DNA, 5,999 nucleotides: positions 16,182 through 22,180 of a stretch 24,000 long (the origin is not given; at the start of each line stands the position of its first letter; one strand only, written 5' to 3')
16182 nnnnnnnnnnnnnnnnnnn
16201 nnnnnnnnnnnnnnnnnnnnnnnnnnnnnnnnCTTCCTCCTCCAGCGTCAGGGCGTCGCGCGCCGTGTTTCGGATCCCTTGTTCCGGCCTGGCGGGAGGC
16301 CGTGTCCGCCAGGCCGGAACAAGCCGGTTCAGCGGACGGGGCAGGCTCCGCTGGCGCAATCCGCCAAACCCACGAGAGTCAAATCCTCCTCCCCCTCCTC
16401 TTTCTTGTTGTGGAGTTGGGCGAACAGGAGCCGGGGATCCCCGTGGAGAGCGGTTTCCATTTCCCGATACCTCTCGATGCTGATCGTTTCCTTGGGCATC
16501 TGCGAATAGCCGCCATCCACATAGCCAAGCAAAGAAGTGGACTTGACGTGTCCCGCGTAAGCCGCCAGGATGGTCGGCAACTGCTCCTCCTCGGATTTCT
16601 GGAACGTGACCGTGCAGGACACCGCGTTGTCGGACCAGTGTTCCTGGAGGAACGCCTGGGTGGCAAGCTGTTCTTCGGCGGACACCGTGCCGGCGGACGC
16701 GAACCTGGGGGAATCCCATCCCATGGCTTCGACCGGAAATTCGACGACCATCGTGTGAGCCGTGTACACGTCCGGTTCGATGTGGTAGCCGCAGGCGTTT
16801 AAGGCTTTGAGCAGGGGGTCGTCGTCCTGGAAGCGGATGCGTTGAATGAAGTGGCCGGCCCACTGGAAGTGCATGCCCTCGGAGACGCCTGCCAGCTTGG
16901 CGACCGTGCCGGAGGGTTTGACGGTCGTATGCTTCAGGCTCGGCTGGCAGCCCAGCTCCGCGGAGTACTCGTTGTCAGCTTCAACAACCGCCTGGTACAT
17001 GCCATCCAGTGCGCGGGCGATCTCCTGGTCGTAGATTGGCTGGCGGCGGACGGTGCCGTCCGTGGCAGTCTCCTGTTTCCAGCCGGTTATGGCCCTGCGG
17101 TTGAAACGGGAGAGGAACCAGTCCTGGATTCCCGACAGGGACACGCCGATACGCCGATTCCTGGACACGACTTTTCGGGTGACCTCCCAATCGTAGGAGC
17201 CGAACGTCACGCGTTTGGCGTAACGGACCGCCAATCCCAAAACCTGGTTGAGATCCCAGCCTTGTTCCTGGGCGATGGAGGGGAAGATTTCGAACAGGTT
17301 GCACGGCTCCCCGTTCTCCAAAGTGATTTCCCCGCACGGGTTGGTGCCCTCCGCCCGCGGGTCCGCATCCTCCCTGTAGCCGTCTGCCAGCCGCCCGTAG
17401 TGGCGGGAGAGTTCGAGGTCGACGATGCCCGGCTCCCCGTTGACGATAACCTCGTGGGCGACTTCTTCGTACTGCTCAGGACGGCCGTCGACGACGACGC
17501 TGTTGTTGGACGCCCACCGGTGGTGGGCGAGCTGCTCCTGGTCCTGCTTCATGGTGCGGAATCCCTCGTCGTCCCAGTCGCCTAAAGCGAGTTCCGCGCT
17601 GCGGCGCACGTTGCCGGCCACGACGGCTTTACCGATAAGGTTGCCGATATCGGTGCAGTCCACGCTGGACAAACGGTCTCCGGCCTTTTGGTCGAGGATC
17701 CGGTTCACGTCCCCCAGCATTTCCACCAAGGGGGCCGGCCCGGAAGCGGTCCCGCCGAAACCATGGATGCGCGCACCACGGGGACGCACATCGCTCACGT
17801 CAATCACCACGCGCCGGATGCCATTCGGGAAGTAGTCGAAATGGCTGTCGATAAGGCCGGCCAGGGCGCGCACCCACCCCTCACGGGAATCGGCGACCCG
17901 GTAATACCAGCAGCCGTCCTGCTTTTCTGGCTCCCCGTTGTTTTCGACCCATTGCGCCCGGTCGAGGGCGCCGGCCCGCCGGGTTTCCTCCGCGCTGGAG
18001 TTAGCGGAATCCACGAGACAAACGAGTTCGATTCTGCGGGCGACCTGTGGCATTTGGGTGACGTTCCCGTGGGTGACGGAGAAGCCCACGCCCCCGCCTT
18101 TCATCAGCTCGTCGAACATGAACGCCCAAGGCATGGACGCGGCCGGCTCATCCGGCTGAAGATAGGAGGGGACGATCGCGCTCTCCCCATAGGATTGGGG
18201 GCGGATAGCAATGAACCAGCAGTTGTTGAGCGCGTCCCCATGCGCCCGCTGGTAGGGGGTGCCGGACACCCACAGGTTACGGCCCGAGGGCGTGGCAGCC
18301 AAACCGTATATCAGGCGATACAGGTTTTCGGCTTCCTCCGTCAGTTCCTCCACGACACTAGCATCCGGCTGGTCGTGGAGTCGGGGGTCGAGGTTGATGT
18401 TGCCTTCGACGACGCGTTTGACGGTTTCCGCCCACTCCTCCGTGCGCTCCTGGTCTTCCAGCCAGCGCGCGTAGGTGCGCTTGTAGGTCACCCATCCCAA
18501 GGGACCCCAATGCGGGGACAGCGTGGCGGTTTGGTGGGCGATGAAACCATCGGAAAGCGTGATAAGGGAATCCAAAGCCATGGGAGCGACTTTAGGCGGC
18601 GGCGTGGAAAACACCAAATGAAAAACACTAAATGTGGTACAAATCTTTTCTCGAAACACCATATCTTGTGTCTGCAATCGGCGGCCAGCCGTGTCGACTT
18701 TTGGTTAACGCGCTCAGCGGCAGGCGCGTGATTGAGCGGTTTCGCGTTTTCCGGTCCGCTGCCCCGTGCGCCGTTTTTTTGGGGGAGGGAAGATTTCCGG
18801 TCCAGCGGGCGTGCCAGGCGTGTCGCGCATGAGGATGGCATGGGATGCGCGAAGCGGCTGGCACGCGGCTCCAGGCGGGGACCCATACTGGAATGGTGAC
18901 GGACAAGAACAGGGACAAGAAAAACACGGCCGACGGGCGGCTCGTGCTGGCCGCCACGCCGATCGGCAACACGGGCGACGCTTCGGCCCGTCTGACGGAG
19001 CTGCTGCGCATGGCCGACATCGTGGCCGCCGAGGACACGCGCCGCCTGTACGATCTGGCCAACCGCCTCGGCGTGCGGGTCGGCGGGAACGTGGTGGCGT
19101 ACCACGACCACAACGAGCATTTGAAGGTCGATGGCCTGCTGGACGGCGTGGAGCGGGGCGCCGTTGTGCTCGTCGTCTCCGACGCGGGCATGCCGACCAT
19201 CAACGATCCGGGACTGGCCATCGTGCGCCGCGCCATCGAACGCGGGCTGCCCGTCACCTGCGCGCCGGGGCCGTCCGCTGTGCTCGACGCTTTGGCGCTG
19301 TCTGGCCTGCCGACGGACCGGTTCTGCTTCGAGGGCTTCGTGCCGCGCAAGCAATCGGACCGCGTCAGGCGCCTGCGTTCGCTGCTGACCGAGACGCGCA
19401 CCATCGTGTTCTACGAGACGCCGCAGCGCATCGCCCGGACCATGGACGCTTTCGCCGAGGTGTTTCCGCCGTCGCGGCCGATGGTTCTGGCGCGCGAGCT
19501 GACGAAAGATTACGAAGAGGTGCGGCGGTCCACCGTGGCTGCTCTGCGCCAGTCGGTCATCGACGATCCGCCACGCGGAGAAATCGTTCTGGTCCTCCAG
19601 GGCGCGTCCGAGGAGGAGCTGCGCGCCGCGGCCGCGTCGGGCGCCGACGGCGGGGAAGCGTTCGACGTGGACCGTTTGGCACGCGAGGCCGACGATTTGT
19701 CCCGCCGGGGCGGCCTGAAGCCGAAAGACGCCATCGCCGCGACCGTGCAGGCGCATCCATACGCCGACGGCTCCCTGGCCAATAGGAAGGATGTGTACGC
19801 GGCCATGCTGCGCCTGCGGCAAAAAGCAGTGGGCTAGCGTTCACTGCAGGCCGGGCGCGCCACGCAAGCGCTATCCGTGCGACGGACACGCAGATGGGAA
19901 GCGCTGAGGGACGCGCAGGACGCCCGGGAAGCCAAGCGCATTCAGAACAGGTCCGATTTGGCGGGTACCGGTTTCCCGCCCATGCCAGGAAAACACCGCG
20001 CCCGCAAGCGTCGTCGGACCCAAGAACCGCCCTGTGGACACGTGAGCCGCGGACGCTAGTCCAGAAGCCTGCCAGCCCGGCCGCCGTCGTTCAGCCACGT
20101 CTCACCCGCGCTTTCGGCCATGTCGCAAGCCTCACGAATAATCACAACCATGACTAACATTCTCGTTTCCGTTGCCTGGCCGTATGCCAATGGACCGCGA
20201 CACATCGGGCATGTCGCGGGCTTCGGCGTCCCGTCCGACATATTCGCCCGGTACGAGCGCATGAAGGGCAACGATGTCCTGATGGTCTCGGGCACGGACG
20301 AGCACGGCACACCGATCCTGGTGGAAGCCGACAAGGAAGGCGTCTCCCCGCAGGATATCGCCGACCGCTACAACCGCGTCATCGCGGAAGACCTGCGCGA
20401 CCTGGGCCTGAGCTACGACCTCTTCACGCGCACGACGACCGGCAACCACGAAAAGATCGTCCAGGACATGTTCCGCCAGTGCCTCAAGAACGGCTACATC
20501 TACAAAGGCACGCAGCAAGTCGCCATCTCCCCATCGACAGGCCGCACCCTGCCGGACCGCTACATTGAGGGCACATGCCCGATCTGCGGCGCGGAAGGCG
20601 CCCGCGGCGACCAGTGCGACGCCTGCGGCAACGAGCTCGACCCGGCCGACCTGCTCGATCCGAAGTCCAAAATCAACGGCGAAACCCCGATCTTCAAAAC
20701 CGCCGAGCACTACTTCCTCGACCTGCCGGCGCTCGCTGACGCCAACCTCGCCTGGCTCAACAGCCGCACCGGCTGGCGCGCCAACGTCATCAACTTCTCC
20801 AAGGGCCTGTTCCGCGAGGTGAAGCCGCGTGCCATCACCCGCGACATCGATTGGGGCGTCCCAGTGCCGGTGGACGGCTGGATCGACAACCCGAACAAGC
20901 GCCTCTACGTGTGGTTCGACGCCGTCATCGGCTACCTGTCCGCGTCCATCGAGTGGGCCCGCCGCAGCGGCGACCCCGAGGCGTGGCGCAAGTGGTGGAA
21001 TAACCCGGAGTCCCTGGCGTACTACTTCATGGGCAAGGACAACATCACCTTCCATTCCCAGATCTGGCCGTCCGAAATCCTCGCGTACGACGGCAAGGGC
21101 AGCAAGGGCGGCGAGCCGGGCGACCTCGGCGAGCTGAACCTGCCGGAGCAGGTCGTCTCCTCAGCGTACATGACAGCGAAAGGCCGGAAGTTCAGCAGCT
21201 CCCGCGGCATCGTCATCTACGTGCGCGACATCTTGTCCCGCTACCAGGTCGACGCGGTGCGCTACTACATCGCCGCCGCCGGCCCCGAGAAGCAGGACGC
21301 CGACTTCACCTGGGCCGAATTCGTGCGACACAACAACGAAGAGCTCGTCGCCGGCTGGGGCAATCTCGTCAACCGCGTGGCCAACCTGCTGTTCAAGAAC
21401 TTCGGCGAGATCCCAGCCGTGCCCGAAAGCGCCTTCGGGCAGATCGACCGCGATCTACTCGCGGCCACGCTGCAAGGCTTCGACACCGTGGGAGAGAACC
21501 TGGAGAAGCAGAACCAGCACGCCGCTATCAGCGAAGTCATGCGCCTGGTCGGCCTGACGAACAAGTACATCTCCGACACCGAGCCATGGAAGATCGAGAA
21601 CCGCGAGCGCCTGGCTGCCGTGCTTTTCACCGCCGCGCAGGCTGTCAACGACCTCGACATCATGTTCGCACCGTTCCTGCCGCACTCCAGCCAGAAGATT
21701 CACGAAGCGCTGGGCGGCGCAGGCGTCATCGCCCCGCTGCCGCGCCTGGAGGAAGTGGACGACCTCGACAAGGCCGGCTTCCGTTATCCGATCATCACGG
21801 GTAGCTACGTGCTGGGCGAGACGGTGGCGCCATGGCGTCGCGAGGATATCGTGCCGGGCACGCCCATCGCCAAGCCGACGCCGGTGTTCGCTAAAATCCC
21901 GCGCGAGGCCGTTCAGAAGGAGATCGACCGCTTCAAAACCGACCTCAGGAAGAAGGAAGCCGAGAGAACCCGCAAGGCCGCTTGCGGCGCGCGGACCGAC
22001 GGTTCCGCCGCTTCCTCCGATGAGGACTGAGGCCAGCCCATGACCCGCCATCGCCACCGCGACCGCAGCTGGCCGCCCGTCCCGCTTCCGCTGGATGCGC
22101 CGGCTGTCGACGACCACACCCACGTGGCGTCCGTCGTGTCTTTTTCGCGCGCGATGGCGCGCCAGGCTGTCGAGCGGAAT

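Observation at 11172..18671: Co-directional nrdJ-ECF transporter-PduO adenosyltransferase-sirtuin cluster: a candidate self-contained corrinoid import, activation and use module under NrdR control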

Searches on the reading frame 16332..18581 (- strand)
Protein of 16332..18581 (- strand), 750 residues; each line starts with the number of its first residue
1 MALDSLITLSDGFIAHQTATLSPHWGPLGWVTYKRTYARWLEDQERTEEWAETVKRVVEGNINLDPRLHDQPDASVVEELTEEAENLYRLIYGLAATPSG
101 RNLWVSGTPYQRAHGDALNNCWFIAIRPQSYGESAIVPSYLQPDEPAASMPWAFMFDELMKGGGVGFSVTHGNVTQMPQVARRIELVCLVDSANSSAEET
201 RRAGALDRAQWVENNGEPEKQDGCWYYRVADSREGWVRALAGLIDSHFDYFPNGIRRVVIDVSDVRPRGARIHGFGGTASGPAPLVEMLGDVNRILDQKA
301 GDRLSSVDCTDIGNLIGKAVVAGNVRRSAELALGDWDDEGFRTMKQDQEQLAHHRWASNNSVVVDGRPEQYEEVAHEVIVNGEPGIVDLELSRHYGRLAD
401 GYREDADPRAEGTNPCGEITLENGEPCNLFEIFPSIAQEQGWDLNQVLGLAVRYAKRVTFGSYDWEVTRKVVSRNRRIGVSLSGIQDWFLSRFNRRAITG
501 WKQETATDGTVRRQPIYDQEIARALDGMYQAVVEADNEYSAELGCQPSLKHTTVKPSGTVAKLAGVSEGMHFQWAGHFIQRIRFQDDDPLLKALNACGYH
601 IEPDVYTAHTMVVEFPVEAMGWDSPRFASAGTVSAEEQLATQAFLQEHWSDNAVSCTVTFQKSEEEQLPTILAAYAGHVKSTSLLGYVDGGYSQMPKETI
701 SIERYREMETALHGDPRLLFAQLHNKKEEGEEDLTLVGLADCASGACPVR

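Call 4: search_protein_families(library=pfam, proteins=[window:16332-18581:-], max_evalue=0.01)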
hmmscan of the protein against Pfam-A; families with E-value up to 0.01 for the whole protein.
seq(750 aa): 3 families
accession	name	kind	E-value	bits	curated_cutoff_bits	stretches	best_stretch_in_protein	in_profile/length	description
PF21995.1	RNR-II_ins_dom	-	1.1e-36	125.7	27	1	184-296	1-107/107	B12-dependent ribonucleotide reductase, insertion domain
PF17975.6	RNR_Alpha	-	2.3e-36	124.8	26.4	1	9-108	1-101/101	Ribonucleotide reductase alpha domain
PF02867.20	Ribonuc_red_lgC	-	4.4e-10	39.2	23.9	1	411-491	207-297/523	Ribonucleotide reductase, barrel domain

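Call 5: search_protein_families(library=ncbifam, proteins=[window:16332-18581:-], max_evalue=0.01)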
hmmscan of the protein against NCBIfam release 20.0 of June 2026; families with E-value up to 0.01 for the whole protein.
seq(750 aa): 5 families
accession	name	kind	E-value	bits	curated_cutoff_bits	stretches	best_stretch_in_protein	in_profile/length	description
TIGR02505.1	RTPR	equivalog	8.9e-222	738.2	340.05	1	22-750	5-724/724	ribonucleoside-triphosphate reductase, adenosylcobalamin-dependent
TIGR02504.1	NrdJ_Z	equivalog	1.5e-16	60.1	399.95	2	260-487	113-361/606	adenosylcobalamin-dependent ribonucleoside-diphosphate reductase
NF006417.0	PRK08665.1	equivalog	1e-12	47.1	961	1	263-691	131-567/759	vitamin B12-dependent ribonucleotide reductase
NF005010.0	PRK06406.1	subfamily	0.00059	18.2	1125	1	410-488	430-513/771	vitamin B12-dependent ribonucleotide reductase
TIGR02506.1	NrdE_NrdA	equivalog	0.0068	14.9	341.05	0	412-491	290-380/616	ribonucleoside-diphosphate reductase subunit alpha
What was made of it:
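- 16329..18581 (-): nrdJ: monomeric AdoCbl-dependent ribonucleoside-triphosphate reductase (RTPR type), 750 aa. TIGR02505, 738 bits; Pfam domains RNR_Alpha and RNR-II_ins_dom (calls 4, 5).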

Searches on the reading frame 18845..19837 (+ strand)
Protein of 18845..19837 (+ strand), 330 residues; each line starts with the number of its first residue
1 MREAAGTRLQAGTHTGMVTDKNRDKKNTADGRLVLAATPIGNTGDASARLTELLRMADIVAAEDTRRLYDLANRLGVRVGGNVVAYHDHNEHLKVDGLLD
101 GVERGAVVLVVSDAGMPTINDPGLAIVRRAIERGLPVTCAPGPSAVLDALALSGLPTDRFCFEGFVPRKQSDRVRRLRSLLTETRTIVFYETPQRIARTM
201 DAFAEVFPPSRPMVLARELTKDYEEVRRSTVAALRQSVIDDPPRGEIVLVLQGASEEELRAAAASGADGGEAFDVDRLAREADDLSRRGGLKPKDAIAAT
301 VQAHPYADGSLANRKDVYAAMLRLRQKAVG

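Call 65: search_protein_families(library=ncbifam, proteins=[window:18845-19837:+], max_evalue=0.00001)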
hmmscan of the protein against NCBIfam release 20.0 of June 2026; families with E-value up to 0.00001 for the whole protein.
window:18845-19837:+ (330 aa): 2 families
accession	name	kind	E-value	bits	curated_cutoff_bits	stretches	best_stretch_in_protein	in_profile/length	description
NF011570.0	PRK14994.1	equivalog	2.1e-57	194.6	502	1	22-260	3-243/287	16S rRNA (cytidine(1402)-2'-O)-methyltransferase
TIGR00096.1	TIGR00096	equivalog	7e-54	183.1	167.9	1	33-258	2-226/275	16S rRNA (cytidine(1402)-2'-O)-methyltransferase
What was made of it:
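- Checked: The TP_methylase-family gene at 18845-19837 is RsmI (TIGR00096, 183 bits; call 65).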

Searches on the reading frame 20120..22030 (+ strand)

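Call 65: search_protein_families(library=ncbifam, proteins=[window:20120-22030:+], max_evalue=0.00001)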
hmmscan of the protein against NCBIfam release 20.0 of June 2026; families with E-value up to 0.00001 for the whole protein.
window:20120-22030:+ (636 aa): 19 families
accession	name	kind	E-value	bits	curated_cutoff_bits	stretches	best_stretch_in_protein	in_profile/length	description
NF001100.0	PRK00133.1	equivalog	1.5e-156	522.7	587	1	10-619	3-557/676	methionine--tRNA ligase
TIGR00398.1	metG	equivalog_domain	3.7e-142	474.7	336.35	1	15-532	2-502/530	methionine--tRNA ligase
NF008900.0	PRK12267.1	equivalog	9e-80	268.9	598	1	13-533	5-478/648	methionine--tRNA ligase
NF008860.0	PRK11893.2-2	equivalog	2.3e-45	155.6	761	2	300-537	328-553/583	methionine--tRNA ligase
NF008859.0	PRK11893.2-1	equivalog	3.9e-45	154.7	553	1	11-406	1-378/498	methionine--tRNA ligase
NF008863.0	PRK11893.2-5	equivalog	6.1e-44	150.5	551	2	15-253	8-247/531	methionine--tRNA ligase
NF008957.0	PRK12300.1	subfamily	9.3e-31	106.6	677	2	11-71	31-90/946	leucine--tRNA ligase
NF008861.0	PRK11893.2-3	equivalog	1.4e-30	106.4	633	1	13-205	7-203/496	methionine--tRNA ligase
NF009687.0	PRK13208.1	equivalog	2.7e-25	88.7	738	2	21-138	47-178/801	valine--tRNA ligase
TIGR00395.1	leuS_arch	equivalog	1.2e-24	86.4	648.5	2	342-541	605-788/938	leucine--tRNA ligase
TIGR00396.1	leuS_bact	equivalog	3.1e-23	81.8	548.4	2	19-156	36-177/843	leucine--tRNA ligase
TIGR00392.1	ileS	equivalog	3.4e-23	81.8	621.4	2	351-531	605-789/861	isoleucine--tRNA ligase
TIGR00422.1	valS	equivalog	4.1e-22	78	612.1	2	16-144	37-182/863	valine--tRNA ligase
NF004349.1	PRK05729.1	equivalog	6.9e-15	54.3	704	1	21-147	39-183/860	valine--tRNA ligase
NF000540.1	alt_ValS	exception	5.6e-13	47.7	900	1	345-527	562-739/827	valine--tRNA ligase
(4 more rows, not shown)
